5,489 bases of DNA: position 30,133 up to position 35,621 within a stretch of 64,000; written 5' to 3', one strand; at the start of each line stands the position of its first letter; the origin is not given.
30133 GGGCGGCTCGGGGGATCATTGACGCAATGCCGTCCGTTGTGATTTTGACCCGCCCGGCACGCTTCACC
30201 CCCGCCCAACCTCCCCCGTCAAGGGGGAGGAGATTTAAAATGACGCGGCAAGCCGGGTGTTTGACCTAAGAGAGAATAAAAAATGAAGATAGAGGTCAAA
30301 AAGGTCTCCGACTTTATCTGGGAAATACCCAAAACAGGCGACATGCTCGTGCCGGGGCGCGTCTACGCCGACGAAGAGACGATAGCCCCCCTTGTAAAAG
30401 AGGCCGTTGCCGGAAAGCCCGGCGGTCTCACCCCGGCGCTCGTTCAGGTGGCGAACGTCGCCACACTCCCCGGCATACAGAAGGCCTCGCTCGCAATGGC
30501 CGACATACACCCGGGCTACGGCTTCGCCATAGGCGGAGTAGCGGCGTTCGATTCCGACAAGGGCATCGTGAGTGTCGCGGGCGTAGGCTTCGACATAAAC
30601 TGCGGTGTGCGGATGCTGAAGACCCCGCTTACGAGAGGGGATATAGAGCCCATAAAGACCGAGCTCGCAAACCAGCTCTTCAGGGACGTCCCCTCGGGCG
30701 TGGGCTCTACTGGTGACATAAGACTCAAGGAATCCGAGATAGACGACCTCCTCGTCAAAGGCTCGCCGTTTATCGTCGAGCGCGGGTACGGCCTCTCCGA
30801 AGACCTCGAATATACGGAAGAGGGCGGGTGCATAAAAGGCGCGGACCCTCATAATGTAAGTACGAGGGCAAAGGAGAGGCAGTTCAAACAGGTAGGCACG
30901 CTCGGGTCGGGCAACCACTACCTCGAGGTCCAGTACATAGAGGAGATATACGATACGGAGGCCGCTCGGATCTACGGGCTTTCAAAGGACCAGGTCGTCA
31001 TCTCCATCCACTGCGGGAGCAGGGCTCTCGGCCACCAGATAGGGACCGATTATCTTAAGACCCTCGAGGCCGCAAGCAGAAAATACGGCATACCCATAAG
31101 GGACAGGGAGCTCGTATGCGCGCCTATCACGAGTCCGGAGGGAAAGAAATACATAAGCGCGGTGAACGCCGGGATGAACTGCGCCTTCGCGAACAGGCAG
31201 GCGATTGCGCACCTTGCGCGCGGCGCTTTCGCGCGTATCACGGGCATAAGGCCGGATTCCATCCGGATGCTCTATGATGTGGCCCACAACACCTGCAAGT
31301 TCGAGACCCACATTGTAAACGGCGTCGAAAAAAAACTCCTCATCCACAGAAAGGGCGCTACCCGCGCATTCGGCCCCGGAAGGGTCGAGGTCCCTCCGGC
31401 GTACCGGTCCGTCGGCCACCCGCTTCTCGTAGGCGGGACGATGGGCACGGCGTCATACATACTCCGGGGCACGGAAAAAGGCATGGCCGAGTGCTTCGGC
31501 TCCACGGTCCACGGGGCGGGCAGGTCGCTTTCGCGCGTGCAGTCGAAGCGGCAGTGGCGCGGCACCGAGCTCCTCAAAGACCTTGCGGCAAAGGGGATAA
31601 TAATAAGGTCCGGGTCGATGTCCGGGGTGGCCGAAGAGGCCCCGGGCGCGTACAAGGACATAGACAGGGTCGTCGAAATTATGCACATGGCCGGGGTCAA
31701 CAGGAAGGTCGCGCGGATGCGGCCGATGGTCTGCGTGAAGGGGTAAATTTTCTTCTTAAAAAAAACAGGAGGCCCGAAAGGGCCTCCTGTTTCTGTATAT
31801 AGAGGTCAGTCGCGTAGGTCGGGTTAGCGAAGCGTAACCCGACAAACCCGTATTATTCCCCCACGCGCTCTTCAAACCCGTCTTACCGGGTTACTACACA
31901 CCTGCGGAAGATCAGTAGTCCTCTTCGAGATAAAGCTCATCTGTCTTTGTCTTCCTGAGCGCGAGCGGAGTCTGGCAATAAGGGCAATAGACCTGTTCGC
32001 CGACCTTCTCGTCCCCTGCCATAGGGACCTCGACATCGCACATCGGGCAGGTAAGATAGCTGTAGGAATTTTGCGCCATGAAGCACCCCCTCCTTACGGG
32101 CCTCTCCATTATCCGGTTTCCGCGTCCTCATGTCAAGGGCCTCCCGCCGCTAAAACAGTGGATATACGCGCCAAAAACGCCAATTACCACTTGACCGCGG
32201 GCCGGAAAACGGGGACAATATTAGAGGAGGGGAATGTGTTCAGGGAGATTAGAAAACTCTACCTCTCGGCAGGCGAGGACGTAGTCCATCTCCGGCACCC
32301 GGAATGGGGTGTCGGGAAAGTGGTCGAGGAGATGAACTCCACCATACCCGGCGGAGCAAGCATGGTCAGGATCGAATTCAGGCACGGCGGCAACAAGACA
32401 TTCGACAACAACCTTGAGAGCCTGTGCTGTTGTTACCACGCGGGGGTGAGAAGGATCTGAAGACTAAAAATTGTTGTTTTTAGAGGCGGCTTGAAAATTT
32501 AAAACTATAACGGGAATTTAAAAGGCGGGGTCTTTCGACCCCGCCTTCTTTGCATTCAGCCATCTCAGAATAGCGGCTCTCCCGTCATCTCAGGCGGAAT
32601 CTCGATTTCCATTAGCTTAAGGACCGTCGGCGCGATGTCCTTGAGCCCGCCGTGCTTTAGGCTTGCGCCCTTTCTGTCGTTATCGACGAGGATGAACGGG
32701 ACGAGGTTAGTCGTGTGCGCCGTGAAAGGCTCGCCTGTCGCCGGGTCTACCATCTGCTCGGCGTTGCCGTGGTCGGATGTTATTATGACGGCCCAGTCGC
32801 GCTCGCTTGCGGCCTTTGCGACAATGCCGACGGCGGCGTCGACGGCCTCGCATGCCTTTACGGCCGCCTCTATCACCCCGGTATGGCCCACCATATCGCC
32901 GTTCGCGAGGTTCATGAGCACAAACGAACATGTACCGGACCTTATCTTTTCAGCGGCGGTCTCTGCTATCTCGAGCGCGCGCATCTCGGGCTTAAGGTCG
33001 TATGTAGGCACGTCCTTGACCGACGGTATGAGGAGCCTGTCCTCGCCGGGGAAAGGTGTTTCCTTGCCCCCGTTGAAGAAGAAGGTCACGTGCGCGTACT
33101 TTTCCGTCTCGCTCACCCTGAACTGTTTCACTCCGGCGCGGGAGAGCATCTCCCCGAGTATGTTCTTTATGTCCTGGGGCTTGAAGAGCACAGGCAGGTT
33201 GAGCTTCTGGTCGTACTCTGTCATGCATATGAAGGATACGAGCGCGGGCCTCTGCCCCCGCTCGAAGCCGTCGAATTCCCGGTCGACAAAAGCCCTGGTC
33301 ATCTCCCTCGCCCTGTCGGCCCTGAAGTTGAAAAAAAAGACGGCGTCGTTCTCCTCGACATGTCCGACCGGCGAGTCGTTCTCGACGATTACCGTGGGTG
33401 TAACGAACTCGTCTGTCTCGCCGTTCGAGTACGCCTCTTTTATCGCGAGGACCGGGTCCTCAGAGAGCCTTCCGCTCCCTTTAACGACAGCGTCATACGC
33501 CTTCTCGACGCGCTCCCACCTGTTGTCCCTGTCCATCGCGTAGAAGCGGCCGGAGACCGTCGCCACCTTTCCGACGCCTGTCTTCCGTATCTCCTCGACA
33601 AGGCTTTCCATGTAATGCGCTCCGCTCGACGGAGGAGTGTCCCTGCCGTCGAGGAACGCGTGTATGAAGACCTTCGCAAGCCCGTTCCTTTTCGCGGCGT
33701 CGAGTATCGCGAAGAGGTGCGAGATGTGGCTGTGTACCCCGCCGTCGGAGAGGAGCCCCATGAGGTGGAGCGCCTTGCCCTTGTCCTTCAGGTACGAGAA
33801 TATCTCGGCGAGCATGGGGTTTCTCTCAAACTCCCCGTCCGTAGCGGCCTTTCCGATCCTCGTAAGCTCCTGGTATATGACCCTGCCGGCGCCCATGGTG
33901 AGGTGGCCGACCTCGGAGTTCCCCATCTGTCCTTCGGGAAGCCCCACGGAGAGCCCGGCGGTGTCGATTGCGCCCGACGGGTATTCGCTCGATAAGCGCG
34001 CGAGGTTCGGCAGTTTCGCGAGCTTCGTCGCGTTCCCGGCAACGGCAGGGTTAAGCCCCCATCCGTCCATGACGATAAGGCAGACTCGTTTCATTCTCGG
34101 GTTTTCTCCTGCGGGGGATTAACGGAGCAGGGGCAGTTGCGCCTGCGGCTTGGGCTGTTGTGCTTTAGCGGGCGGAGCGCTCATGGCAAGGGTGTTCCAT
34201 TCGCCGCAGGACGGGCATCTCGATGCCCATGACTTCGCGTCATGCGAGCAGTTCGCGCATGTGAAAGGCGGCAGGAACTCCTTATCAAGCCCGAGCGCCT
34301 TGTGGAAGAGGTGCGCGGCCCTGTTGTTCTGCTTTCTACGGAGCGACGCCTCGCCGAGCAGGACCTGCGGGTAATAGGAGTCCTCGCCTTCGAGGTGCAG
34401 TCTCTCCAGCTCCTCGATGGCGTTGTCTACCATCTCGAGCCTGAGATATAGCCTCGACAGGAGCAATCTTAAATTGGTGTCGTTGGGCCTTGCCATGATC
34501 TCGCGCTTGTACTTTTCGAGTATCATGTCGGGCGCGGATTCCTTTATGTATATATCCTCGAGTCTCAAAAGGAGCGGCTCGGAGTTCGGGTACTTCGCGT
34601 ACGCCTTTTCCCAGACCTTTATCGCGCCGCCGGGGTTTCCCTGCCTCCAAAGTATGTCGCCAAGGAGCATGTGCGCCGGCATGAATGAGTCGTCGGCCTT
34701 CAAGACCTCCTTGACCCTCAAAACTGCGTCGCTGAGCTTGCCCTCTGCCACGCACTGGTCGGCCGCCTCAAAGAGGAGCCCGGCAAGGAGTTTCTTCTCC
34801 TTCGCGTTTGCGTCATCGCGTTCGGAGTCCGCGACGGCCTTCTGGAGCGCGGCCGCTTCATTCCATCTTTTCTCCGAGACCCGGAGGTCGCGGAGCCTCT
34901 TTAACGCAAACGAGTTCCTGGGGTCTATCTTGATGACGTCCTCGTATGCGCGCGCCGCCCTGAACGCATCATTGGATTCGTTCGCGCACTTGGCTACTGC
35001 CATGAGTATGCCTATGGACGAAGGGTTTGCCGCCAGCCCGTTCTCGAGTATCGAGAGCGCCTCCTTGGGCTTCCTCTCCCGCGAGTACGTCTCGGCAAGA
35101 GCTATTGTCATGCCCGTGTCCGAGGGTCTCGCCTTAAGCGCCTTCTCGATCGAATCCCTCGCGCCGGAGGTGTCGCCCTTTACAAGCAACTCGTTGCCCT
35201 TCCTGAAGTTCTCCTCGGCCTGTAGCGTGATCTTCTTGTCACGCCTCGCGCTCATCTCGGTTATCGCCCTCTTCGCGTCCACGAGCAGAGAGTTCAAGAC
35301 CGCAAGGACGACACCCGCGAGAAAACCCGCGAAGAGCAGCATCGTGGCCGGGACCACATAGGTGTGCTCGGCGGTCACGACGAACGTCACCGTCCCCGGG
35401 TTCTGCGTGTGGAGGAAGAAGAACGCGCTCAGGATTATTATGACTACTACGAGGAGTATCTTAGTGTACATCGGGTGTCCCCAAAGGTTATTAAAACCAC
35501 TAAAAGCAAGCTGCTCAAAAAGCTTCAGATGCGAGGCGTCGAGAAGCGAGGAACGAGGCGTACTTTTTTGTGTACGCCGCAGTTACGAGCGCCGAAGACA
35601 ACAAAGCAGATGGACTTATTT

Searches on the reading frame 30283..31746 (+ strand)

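Call 57: search_protein_families(library=pfam, proteins=[window:30283-31746:+], max_evalue=0.00001)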
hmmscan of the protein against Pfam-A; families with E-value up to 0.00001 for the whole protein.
window:30283-31746:+ (487 aa): 1 family
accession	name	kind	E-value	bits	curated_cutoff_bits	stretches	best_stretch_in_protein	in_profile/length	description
PF01139.22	RtcB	-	2.3e-163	544.8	27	1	55-487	1-426/426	tRNA-splicing ligase RtcB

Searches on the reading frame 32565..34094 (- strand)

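Call 57: search_protein_families(library=pfam, proteins=[window:32565-34094:-], max_evalue=0.00001)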
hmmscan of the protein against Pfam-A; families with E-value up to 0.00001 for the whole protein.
window:32565-34094:- (509 aa): 2 families
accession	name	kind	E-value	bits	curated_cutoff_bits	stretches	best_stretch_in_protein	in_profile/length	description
PF06415.18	iPGM_N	-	1.1e-89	300.1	27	1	80-296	1-217/217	BPG-independent PGAM N-terminus (iPGM_N)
PF01676.23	Metalloenzyme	-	6.3e-76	255.6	24.3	1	2-498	1-251/252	Metalloenzyme superfamily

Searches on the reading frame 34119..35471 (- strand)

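Call 57: search_protein_families(library=pfam, proteins=[window:34119-35471:-], max_evalue=0.00001)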
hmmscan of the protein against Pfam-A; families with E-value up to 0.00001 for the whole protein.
window:34119-35471:- (450 aa): 12 families
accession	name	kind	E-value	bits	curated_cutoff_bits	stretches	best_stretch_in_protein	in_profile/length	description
PF14559.12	TPR_19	-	1.4e-22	80.2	25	0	98-161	4-67/68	Tetratricopeptide repeat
PF13428.12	TPR_14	-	5.1e-19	67.3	23.5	0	266-304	3-41/44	Tetratricopeptide repeat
PF07719.23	TPR_2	-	3.1e-17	61.6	27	0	266-296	3-33/34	Tetratricopeptide repeat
PF13432.12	TPR_16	-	3.2e-14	53.5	32.7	1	241-297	8-64/65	Tetratricopeptide repeat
PF23914.1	TPR_CcmH_CycH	-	6.5e-12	46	42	1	96-185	61-153/158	Cytochrome c-type biogenesis protein H TPR domain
PF13181.12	TPR_8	-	8.4e-10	38.5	25.7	0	266-290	3-27/34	Tetratricopeptide repeat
PF12895.13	ANAPC3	-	2.1e-09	38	27.2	0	347-415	4-72/82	Anaphase-promoting complex, cyclosome, subunit 3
PF00515.34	TPR_1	-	6.2e-09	35.7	27.8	0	89-118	5-34/34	Tetratricopeptide repeat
PF13176.12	TPR_7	-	6.4e-09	35.6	27.9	0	124-150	4-32/36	Tetratricopeptide repeat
PF13174.12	TPR_6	-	5e-08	33.5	26.3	0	268-297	4-33/33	Tetratricopeptide repeat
PF18073.7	Zn_ribbon_LapB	-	3.3e-07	30.3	25.7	1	403-428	1-26/28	Rubredoxin metal binding domain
PF25062.1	ARM_TT21_N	-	7.2e-06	26.3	40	0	89-205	104-220/222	Tetratricopeptide repeat protein 21 N-terminal ARM repeat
